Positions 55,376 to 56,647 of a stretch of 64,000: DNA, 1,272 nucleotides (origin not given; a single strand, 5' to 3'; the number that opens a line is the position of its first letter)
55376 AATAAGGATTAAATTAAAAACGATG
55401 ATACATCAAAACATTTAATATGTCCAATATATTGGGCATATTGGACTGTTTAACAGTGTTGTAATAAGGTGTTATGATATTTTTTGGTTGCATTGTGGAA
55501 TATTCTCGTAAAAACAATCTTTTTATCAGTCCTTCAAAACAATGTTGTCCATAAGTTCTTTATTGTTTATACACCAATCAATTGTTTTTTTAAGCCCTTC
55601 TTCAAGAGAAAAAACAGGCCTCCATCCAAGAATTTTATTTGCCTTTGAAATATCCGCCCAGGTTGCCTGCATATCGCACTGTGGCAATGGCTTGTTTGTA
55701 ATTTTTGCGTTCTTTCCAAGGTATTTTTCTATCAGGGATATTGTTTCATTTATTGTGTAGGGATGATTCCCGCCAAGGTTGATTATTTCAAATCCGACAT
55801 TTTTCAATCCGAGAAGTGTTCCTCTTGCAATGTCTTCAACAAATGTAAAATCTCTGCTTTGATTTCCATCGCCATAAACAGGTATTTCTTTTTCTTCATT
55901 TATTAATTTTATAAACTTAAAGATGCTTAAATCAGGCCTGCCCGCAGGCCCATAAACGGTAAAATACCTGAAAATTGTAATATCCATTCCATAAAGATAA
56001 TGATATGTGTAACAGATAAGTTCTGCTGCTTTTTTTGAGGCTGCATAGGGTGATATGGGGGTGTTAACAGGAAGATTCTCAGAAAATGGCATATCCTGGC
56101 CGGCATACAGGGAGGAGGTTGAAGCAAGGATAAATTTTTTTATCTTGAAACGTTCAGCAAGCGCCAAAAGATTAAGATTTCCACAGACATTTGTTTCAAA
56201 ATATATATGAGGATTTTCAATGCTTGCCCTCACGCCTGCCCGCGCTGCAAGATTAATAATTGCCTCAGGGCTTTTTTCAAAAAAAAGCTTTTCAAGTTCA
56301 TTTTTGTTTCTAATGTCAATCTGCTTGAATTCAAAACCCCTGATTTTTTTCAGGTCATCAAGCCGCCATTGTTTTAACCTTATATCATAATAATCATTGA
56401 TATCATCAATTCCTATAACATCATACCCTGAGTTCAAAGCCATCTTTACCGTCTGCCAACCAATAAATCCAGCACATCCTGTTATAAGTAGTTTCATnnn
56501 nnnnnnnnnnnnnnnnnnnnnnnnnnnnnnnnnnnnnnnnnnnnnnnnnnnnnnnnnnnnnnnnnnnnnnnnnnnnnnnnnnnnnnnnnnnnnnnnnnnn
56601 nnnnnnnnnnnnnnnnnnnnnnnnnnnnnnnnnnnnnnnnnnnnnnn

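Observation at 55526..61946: Giant 1353-aa signal-peptide protein of unknown function forms a tight - strand operon with a beta-CASP RNA-type nuclease and a nucleotide-sugar epimerase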

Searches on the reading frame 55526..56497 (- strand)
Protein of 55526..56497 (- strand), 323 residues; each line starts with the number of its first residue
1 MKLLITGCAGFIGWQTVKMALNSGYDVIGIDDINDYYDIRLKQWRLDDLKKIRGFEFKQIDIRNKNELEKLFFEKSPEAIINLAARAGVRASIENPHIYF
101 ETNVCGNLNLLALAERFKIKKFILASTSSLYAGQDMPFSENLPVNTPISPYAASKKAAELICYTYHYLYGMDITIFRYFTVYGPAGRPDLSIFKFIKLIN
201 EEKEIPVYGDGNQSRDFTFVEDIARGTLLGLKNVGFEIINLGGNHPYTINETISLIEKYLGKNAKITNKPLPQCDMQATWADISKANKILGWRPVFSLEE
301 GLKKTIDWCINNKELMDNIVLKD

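Call 5: search_protein_families(library=pfam, proteins=[window:55526-56497:-], max_evalue=0.01)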
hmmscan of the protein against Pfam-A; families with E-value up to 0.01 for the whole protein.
window:55526-56497:- (323 aa): 6 families
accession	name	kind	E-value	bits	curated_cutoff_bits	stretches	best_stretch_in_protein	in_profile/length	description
PF16363.11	GDP_Man_Dehyd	-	1.6e-58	199.2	27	1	4-305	1-332/332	GDP-mannose 4,6 dehydratase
PF01370.27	Epimerase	-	1.4e-56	192.1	20.9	1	4-242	2-240/240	NAD dependent epimerase/dehydratase family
PF04321.23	RmlD_sub_bind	-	4.2e-15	56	27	1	1-228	1-194/287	RmlD substrate binding domain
PF01073.25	3Beta_HSD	-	1.3e-14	54.4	22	1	4-234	1-232/280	3-beta hydroxysteroid dehydrogenase/isomerase family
PF02719.21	Polysacc_synt_2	-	9.3e-14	51.7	20.2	1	3-207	1-194/293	Polysaccharide biosynthesis protein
PF07993.18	NAD_binding_4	-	2.5e-07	30.6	20.1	1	78-183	90-209/258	Male sterility protein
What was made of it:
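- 55526..56497 (-): Extended-SDR nucleotide-sugar epimerase/dehydratase-family protein, cytoplasmic. Pfam Epimerase 1.4e-56 (call 5).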

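Call 10: search_protein_families(library=ncbifam, proteins=[window:55526-56497:-], max_evalue=0.01)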
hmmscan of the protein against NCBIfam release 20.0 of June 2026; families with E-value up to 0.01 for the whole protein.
window:55526-56497:- (323 aa): 28 families (the best 25 are shown)
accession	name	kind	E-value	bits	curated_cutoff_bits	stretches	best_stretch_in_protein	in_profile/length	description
TIGR01181.1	dTDP_gluc_dehyt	equivalog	2.8e-51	174.5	365.1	1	2-317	1-319/321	dTDP-glucose 4,6-dehydratase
TIGR01179.1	galE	equivalog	5.2e-51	173.4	262.3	1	2-314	1-330/332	UDP-glucose 4-epimerase GalE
TIGR04180.1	EDH_00030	hypoth_equivalog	2.2e-39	135.3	475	1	4-296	2-296/297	NAD-dependent 4,6-dehydratase LegB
NF007490.0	PRK10084.1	subfamily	2.4e-36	125.5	649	1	1-319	1-344/361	dTDP-glucose 4,6-dehydratase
NF007956.0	PRK10675.1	subfamily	3.1e-35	121.9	394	2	1-183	1-182/338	UDP-glucose 4-epimerase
NF007582.0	PRK10217.1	equivalog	3.2e-33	115.3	698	1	2-315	3-337/355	dTDP-glucose 4,6-dehydratase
NF011728.1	PRK15181.1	equivalog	1.3e-29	103.3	760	1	2-313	17-341/348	Vi polysaccharide biosynthesis UDP-N-acetylglucosaminuronic acid C-4 epimerase TviC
TIGR02197.1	heptose_epim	equivalog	2.3e-25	89.4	274.6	1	3-311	1-315/316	ADP-glyceromanno-heptose 6-epimerase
TIGR02622.1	CDP_4_6_dhtase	equivalog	4.7e-22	78.6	278.45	2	2-169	6-172/352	CDP-glucose 4,6-dehydratase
NF047922.1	GDPFucSynFcl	equivalog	5.6e-20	72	500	1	56-314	33-306/308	GDP-L-fucose synthase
TIGR01472.1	gmd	equivalog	2.6e-19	69.6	415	1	4-172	4-176/342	GDP-mannose 4,6-dehydratase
NF008872.0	PRK11908.1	equivalog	6.7e-17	61.5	294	1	1-233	2-239/349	bifunctional UDP-4-keto-pentose/UDP-xylose synthase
TIGR01214.1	rmlD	equivalog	6.1e-16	58.3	224.05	1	2-233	1-199/285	dTDP-4-dehydrorhamnose reductase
NF042423.1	oxyalk_red_Shew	equivalog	1.1e-12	47.6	580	1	2-185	10-178/331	2-alkyl-3-oxoalkanoate reductase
NF042422.1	oxyalk_red_OleD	equivalog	8e-12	45.1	580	1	1-228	1-212/329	2-alkyl-3-oxoalkanoate reductase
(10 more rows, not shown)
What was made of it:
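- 55526..56497 (-): Below the GalE and RmlB equivalog cut-offs (call 10).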

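Call 64: search_solved_structures(query=window:55526-56497:-, max_evalue=1e-30)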
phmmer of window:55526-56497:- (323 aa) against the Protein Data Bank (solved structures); distinct sequences matched with E-value up to 1e-30: 25.
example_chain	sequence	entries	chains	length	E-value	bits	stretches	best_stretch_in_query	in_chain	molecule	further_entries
5u4q_A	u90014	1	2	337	5.8e-74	252.6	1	1-227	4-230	dTDP-glucose 4,6-dehydratase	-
6zl6_A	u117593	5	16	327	1.7e-58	201.8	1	1-308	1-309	Epimerase domain-containing protein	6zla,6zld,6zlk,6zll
6zlj_A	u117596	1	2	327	6e-58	199.9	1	1-308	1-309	Epimerase domain-containing protein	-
4zrm_A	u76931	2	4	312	1.1e-45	159.7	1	1-309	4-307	UDP-glucose 4-epimerase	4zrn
8du1_A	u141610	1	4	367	2.9e-39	138.5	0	125-320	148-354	dTDP-glucose 4,6-dehydratase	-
6bi4_A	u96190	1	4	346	3.4e-38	135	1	1-314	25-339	dTDP-glucose 4,6-dehydratase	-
6kv9_A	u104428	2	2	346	1.2e-37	133.2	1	3-309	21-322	MoeE5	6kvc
6bwl_A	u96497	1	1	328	1.6e-35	126.2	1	1-310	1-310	Pal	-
6pmh_A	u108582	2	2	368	5e-35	124.6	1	3-316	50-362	UDP-glucose 4-epimerase related protein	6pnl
4gll_A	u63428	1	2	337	6e-35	124.4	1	2-310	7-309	UDP-glucuronic acid decarboxylase 1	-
2b69_A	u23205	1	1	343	6.8e-35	124.2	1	2-310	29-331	UDP-glucuronate decarboxylase 1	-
6k0g_A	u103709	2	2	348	8.4e-35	123.9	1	3-312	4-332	UDP-glucose 4-epimerase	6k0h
6k0i_A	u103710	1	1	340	8.5e-35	123.9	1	3-312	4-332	UDP-glucose 4-epimerase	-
2hun_A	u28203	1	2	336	1e-34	123.6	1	1-313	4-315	336aa long hypothetical dTDP-glucose 4,6-dehydratase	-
4lk3_A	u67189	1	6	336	1.4e-34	123.2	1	2-310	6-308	UDP-glucuronic acid decarboxylase 1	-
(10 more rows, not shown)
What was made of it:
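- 55526..56497 (-): Best PDB hits: 5u4q, and 6zl6 deposited as 'Epimerase domain-containing protein' (call 64).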
